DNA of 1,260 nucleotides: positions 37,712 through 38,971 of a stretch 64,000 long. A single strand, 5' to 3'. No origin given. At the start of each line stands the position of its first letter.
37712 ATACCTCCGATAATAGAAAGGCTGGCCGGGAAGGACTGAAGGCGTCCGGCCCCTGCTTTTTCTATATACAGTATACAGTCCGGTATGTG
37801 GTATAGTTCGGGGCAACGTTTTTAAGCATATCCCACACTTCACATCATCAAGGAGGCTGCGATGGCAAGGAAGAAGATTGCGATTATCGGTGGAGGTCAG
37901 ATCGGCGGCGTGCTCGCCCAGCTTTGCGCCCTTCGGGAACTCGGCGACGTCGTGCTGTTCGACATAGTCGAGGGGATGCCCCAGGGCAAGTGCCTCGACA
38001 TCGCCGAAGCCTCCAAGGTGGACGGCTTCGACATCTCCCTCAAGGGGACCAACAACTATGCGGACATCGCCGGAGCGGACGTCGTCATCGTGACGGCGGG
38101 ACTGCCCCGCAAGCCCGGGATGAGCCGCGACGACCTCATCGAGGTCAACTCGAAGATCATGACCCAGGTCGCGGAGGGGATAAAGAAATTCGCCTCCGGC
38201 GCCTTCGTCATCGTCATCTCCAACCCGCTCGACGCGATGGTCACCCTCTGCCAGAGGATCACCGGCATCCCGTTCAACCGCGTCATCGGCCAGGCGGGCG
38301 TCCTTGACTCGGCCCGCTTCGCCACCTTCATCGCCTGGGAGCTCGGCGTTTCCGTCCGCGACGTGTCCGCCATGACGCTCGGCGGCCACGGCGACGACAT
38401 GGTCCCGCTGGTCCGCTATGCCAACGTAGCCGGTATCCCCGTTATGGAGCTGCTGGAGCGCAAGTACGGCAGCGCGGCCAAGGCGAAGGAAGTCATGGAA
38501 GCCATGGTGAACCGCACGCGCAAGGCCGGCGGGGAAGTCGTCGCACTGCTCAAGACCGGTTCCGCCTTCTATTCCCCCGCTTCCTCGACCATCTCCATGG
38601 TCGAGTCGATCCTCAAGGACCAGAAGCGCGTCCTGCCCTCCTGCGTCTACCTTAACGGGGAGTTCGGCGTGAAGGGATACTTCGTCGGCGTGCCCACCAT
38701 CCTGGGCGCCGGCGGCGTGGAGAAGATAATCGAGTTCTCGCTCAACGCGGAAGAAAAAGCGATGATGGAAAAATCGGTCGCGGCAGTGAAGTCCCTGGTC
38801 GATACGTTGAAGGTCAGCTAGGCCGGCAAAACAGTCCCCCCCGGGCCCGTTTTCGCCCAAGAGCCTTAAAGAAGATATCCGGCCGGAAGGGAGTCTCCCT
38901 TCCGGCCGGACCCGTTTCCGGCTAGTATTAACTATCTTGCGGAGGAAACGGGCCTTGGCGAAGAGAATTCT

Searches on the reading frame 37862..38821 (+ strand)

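Call 63: search_protein_families(library=pfam, proteins=[window:37862-38821:+], max_evalue=0.00001)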
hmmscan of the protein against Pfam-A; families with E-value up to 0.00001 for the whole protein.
window:37862-38821:+ (319 aa): 2 families
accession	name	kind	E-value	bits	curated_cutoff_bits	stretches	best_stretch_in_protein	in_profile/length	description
PF00056.29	Ldh_1_N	-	4.2e-37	127.8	27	1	5-143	2-141/141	lactate/malate dehydrogenase, NAD binding domain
PF02866.23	Ldh_1_C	-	6.7e-34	117.8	22.6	1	148-314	3-168/174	lactate/malate dehydrogenase, alpha/beta C-terminal domain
